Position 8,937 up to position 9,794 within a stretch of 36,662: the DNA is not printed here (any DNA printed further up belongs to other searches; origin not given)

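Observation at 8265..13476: Split sGC-like NO sensor feeding a four-step phosphorelay: H-NOX, HNOBA-PAS-GAF-PAS kinase, REC-Hpt and a sigma-54 activator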

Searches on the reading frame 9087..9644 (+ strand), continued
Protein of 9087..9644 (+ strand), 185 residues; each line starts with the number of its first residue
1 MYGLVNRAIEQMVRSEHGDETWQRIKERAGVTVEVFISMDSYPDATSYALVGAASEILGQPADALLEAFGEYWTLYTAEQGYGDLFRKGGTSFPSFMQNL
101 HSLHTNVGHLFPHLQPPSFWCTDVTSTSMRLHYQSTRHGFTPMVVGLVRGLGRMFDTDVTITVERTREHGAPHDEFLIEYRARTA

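Call 15: find_encoding_contigs(protein=P0019, flank=8000, max_places=2)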
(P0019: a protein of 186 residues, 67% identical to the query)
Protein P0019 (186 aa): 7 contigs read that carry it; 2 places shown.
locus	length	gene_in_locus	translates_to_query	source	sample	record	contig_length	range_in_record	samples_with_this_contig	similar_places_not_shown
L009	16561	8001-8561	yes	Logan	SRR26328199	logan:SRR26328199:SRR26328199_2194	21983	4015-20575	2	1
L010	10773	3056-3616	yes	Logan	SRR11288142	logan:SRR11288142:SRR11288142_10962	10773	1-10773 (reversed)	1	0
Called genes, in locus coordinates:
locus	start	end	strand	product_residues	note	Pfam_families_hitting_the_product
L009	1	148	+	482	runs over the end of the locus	PF02706:Wzz (weak)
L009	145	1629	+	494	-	PF04932:Wzy_C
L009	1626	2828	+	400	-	PF13506:Glyco_transf_21 (weak), PF00535:Glycos_transf_2, PF13641:Glyco_tranf_2_3, PF13632:Glyco_trans_2_3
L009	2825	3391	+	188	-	PF00132:Hexapep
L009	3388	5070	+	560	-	PF00535:Glycos_transf_2, PF13641:Glyco_tranf_2_3, PF13632:Glyco_trans_2_3, PF00132:Hexapep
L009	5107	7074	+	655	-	PF12891:Glyco_hydro_44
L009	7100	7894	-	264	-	PF00072:Response_reg, PF01627:Hpt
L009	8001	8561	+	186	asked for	PF07700:HNOB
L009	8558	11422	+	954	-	PF07701:HNOBA, PF00989:PAS, PF13426:PAS_9, PF00989:PAS, PF08448:PAS_4, PF13426:PAS_9, PF13185:GAF_2, PF13188:PAS_8, +11 more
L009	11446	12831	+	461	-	PF00072:Response_reg, PF13191:AAA_16 (faint), PF00158:Sigma54_activat, PF14532:Sigma54_activ_2, PF07728:AAA_5 (weak), PF25601:AAA_lid_14, PF02954:HTH_8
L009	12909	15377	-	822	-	-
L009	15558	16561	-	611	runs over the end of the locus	PF01425:Amidase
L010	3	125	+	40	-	?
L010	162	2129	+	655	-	PF12891:Glyco_hydro_44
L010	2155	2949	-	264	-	PF00072:Response_reg, PF01627:Hpt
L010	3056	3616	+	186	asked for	PF07700:HNOB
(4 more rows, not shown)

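Call 16: find_encoding_contigs(protein=P0027, flank=8000, max_places=2)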
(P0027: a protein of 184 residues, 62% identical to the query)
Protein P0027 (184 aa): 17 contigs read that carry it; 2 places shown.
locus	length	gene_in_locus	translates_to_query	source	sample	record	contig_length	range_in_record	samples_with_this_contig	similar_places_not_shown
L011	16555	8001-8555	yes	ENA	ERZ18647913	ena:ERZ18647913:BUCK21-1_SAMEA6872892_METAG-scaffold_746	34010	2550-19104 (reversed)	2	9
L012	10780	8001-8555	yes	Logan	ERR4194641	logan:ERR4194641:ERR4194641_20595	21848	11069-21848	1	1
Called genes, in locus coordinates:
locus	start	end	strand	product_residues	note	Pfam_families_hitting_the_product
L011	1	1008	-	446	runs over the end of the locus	PF01757:Acyl_transf_3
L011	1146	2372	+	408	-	PF00535:Glycos_transf_2, PF13641:Glyco_tranf_2_3, PF13632:Glyco_trans_2_3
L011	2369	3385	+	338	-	PF00535:Glycos_transf_2, PF13641:Glyco_tranf_2_3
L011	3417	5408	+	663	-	PF02397:Bac_transf (weak), PF03808:Glyco_tran_WecG, PF02397:Bac_transf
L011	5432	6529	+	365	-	PF01073:3Beta_HSD (weak), PF01370:Epimerase, PF02719:Polysacc_synt_2, PF04321:RmlD_sub_bind, PF16363:GDP_Man_Dehyd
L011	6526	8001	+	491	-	PF12804:NTP_transf_3 (faint), PF25087:GMPPB_C (weak)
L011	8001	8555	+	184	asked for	PF07700:HNOB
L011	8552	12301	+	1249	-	PF07701:HNOBA, PF00989:PAS, PF13426:PAS_9, PF08447:PAS_3, PF13185:GAF_2, PF00989:PAS, PF08448:PAS_4, PF13426:PAS_9, +11 more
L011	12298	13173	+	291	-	PF00483:NTP_transferase, PF12804:NTP_transf_3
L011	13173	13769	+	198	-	PF00908:dTDP_sugar_isom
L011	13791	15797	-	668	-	PF00512:HisKA, PF02518:HATPase_c, PF00072:Response_reg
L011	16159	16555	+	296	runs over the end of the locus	PF03328:HpcH_HpaI, PF15617:C-C_Bond_Lyase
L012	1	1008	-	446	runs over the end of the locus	PF01757:Acyl_transf_3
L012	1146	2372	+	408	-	PF00535:Glycos_transf_2, PF13641:Glyco_tranf_2_3, PF13632:Glyco_trans_2_3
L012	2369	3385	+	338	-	PF00535:Glycos_transf_2, PF13641:Glyco_tranf_2_3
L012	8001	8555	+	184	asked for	PF07700:HNOB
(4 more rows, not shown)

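Call 18: search_protein_families(library=pfam, proteins=[L007:8564-11449:+, L009:8558-11422:+, L011:8552-12301:+, L007:13059-13409:+, L009:7100-7894:-], max_evalue=1)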
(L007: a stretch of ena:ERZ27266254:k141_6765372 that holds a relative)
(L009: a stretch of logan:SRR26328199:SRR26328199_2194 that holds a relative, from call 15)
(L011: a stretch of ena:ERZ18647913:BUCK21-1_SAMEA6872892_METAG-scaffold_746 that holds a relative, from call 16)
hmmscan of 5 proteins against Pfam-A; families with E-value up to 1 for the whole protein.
L007:8564-11449:+ (961 aa): 18 families
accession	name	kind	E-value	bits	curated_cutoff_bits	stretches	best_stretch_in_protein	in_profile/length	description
PF00989.32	PAS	-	3.2e-52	175.8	22.6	3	185-296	2-112/113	PAS fold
PF13426.13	PAS_9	-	1.6e-41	141.2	27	3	195-298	2-102/103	PAS domain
PF08448.16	PAS_4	-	4.4e-35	120.7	23.1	3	323-431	6-110/110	PAS fold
PF02518.31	HATPase_c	-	4.9e-29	101.4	26.4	1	841-951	2-110/111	Histidine kinase-, DNA gyrase B-, and HSP90-like ATPase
PF13188.13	PAS_8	-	1.4e-24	85.6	21.8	3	186-237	3-55/65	PAS domain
PF07701.20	HNOBA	-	1.7e-23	83.7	23.4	2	80-168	112-196/216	Heme NO binding associated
PF00512.31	HisKA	-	1.4e-19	70.3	26.9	1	728-795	2-66/66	His Kinase A (phospho-acceptor) domain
PF13185.12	GAF_2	-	1.5e-15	58.1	28.6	1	450-596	2-136/136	GAF domain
PF24820.1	Diguanyl_cycl_sensor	-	9.6e-10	38.8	28.1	3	194-296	6-109/109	Diguanylate cyclase-like sensor domain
PF08447.18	PAS_3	-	1.3e-09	38.6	25.6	3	335-384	2-51/89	PAS fold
PF01590.32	GAF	-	1.5e-07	32.4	22.4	1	452-593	2-131/133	GAF domain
PF12860.13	PAS_7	-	1.3e-06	29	27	1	615-663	1-50/115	PAS fold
PF13492.12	GAF_3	-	8.3e-05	23.4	27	1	455-597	5-129/129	GAF domain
PF14215.12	bHLH-MYC_N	-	0.0014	19.4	30.2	1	508-585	104-178/181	bHLH-MYC and R2R3-MYB transcription factors N-terminal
PF13596.12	PAS_10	-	0.0032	18.5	22.1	1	186-238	1-52/106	PAS domain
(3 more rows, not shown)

L009:8558-11422:+ (954 aa): 18 families
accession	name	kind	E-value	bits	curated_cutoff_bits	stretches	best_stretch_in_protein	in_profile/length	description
PF00989.32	PAS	-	4.1e-46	156.1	22.6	3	178-289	2-112/113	PAS fold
PF13426.13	PAS_9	-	8.6e-35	119.6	27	3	316-421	2-103/103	PAS domain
PF02518.31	HATPase_c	-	4.6e-31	108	26.4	1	832-943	1-110/111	Histidine kinase-, DNA gyrase B-, and HSP90-like ATPase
PF08448.16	PAS_4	-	5.1e-28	97.9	23.1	3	316-424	6-110/110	PAS fold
PF13188.13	PAS_8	-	2.2e-25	88.1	21.8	3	603-646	2-45/65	PAS domain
PF07701.20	HNOBA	-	5.8e-22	78.7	23.4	2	82-169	114-197/216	Heme NO binding associated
PF00512.31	HisKA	-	3.5e-20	72.2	26.9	1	721-788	2-66/66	His Kinase A (phospho-acceptor) domain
PF13185.12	GAF_2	-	1.4e-12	48.4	28.6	1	443-589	2-136/136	GAF domain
PF08447.18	PAS_3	-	1.4e-08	35.4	25.6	2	328-409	2-80/89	PAS fold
PF12860.13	PAS_7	-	1.1e-07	32.4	27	1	608-718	1-114/115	PAS fold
PF24820.1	Diguanyl_cycl_sensor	-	8.1e-07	29.4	28.1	1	185-223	4-42/109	Diguanylate cyclase-like sensor domain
PF01590.32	GAF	-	1.7e-06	29.1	22.4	1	445-585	2-130/133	GAF domain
PF13492.12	GAF_3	-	6.5e-05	23.8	27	1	452-590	9-129/129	GAF domain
PF14215.12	bHLH-MYC_N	-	0.011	16.4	30.2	1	499-579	102-179/181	bHLH-MYC and R2R3-MYB transcription factors N-terminal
PF13581.12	HATPase_c_2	-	0.013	15.9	27.4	1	845-919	40-111/127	Histidine kinase-like ATPase domain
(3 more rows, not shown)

L011:8552-12301:+ (1249 aa): 18 families
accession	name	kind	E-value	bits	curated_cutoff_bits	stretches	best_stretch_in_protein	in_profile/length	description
PF00989.32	PAS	-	2.6e-39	134.2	22.6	2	163-277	1-113/113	PAS fold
PF08447.18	PAS_3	-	2.4e-32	111.5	25.6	3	316-404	3-89/89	PAS fold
PF13426.13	PAS_9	-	2.8e-31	108.3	27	3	602-707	2-103/103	PAS domain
PF02518.31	HATPase_c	-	1.1e-28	100.3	26.4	1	840-953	1-109/111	Histidine kinase-, DNA gyrase B-, and HSP90-like ATPase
PF08448.16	PAS_4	-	3.2e-27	95.4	23.1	3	597-710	1-110/110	PAS fold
PF00072.30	Response_reg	-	2.7e-23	82.7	30.2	1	980-1094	1-110/111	Response regulator receiver domain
PF07701.20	HNOBA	-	8.4e-22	78.2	23.4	2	82-168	113-203/216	Heme NO binding associated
PF00512.31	HisKA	-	4.8e-21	75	26.9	1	728-793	1-66/66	His Kinase A (phospho-acceptor) domain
PF13188.13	PAS_8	-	1e-16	60.6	21.8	2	592-644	2-54/65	PAS domain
PF24820.1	Diguanyl_cycl_sensor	-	1.9e-10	41.1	28.1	2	602-691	7-97/109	Diguanylate cyclase-like sensor domain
PF13185.12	GAF_2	-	2.9e-10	40.9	28.6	1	440-578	10-136/136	GAF domain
PF01627.28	Hpt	-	3.4e-09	37.2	24.6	1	1146-1225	2-81/84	Hpt domain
PF13492.12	GAF_3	-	5.5e-09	37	27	1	441-579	9-129/129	GAF domain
PF12860.13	PAS_7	-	1.7e-08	35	27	1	599-712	3-114/115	PAS fold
PF01590.32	GAF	-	1.5e-05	26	22.4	1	438-575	6-131/133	GAF domain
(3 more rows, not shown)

L007:13059-13409:+ (116 aa): 1 family
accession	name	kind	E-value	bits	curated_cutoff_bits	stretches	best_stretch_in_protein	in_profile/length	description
PF01627.28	Hpt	-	2.8e-08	34.3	24.6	1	25-105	1-81/84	Hpt domain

L009:7100-7894:- (264 aa): 4 families
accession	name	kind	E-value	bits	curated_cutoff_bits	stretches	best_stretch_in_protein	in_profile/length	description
PF00072.30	Response_reg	-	1.2e-25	90.3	30.2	1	3-115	1-110/111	Response regulator receiver domain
PF01627.28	Hpt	-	2.4e-12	47.4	24.6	1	165-243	1-77/84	Hpt domain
PF02607.22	B12-binding_2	-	0.093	13.4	23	0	36-59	23-43/74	B12 binding domain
PF23630.1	Death_TNFRSF11B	-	0.25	12.1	27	1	162-206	4-51/72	Tumor Necrosis Factor Receptor Superfamily Member 11B death domain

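Call 46: search_solved_structures(query=L009:9080-9460:+, max_evalue=0.001, show_alignments=2)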
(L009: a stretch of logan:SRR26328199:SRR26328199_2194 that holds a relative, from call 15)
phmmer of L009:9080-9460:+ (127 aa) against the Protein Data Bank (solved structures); distinct sequences matched with E-value up to 0.001: 18.
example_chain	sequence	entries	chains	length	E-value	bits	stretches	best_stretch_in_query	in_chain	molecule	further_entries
1dp6_A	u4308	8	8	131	1.2e-33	118.8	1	1-125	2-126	FIXL PROTEIN | SENSOR PROTEIN FIXL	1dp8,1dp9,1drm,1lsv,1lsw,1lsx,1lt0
8js5_A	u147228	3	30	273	2.9e-33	117.6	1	1-125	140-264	Sensor protein FixL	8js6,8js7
2cmn_A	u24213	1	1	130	8.6e-33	116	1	1-125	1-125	SENSOR PROTEIN FIXL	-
1y28_A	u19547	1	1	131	8.8e-33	116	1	1-125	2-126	Sensor protein fixL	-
1d06_A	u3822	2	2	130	1.9e-31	111.7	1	1-117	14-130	nitrogen fixation regulatory protein fixL | FIXL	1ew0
1xj4_A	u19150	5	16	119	2.4e-31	111.4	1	13-125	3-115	Sensor protein fixL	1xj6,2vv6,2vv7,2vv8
1xj2_A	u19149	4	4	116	4.8e-31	110.4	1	15-125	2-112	Sensor protein fixL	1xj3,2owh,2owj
9cdr_A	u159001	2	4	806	5.5e-12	48.9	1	9-121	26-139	Oxygen sensor protein DosP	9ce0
9cmf_A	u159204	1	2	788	5.9e-12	48.8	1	12-121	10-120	Oxygen sensor protein DosP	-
1v9y_A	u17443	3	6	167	2.1e-11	47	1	9-121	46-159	Heme pas sensor protein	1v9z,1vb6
9bgv_A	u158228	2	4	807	3.9e-11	46.1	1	9-121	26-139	Oxygen sensor protein DosP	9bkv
9clo_A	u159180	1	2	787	4.2e-11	46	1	12-121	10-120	Oxygen sensor protein DosP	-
1s66_L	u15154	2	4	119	4.3e-11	46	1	9-115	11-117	Hypothetical protein yddU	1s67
10jx_A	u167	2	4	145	3.3e-08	36.7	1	8-116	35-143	Multi-sensor signal transduction histidine kinase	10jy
5iu1_A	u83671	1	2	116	0.00056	23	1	14-55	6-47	CTR1-like protein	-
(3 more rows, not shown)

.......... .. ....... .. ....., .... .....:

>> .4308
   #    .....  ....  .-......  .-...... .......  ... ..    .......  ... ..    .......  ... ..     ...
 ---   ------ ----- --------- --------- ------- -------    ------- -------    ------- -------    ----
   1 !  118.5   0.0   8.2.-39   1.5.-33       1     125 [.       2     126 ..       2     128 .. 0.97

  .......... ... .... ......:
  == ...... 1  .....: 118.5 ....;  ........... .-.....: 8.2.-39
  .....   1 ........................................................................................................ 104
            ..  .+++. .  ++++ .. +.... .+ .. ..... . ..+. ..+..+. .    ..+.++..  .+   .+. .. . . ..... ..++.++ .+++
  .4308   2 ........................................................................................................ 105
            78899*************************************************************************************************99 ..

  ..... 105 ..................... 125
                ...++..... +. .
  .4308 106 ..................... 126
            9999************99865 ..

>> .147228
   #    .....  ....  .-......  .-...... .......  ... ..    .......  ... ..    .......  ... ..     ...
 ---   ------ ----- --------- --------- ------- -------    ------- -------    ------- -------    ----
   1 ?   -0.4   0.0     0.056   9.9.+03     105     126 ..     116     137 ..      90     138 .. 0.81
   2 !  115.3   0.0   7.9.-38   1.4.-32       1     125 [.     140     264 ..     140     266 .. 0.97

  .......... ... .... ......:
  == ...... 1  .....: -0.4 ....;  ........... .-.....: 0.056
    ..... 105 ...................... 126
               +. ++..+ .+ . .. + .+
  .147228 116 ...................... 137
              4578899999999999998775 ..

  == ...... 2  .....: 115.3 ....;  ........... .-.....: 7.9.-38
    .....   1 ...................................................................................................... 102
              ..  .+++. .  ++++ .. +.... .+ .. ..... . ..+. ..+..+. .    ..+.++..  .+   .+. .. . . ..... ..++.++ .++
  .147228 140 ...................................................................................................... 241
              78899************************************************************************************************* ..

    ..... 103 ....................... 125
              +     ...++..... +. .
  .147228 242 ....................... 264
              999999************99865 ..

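Call 59: find_encoding_contigs(protein=P0019, flank=10000, max_places=3)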
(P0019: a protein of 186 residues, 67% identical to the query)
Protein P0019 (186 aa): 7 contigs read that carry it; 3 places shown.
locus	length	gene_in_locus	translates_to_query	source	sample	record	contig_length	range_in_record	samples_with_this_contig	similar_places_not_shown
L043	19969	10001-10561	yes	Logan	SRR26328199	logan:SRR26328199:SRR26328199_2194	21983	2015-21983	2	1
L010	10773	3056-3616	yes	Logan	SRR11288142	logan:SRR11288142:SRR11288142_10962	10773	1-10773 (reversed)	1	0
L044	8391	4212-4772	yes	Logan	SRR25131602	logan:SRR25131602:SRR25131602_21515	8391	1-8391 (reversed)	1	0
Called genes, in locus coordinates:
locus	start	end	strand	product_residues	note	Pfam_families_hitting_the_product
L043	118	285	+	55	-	-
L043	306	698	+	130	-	PF00072:Response_reg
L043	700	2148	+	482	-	PF02706:Wzz (weak)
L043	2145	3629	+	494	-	PF04932:Wzy_C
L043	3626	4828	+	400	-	PF13506:Glyco_transf_21 (weak), PF00535:Glycos_transf_2, PF13641:Glyco_tranf_2_3, PF13632:Glyco_trans_2_3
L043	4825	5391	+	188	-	PF00132:Hexapep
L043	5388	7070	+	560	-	PF00535:Glycos_transf_2, PF13641:Glyco_tranf_2_3, PF13632:Glyco_trans_2_3, PF00132:Hexapep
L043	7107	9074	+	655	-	PF12891:Glyco_hydro_44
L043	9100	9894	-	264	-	PF00072:Response_reg, PF01627:Hpt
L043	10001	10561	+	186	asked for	PF07700:HNOB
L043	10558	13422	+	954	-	PF07701:HNOBA, PF00989:PAS, PF13426:PAS_9, PF00989:PAS, PF08448:PAS_4, PF13426:PAS_9, PF13185:GAF_2, PF13188:PAS_8, +11 more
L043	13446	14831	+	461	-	PF00072:Response_reg, PF13191:AAA_16 (faint), PF00158:Sigma54_activat, PF14532:Sigma54_activ_2, PF07728:AAA_5 (weak), PF25601:AAA_lid_14, PF02954:HTH_8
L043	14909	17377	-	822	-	-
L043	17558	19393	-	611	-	PF01425:Amidase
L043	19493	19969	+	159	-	?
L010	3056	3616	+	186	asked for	PF07700:HNOB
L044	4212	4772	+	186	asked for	PF07700:HNOB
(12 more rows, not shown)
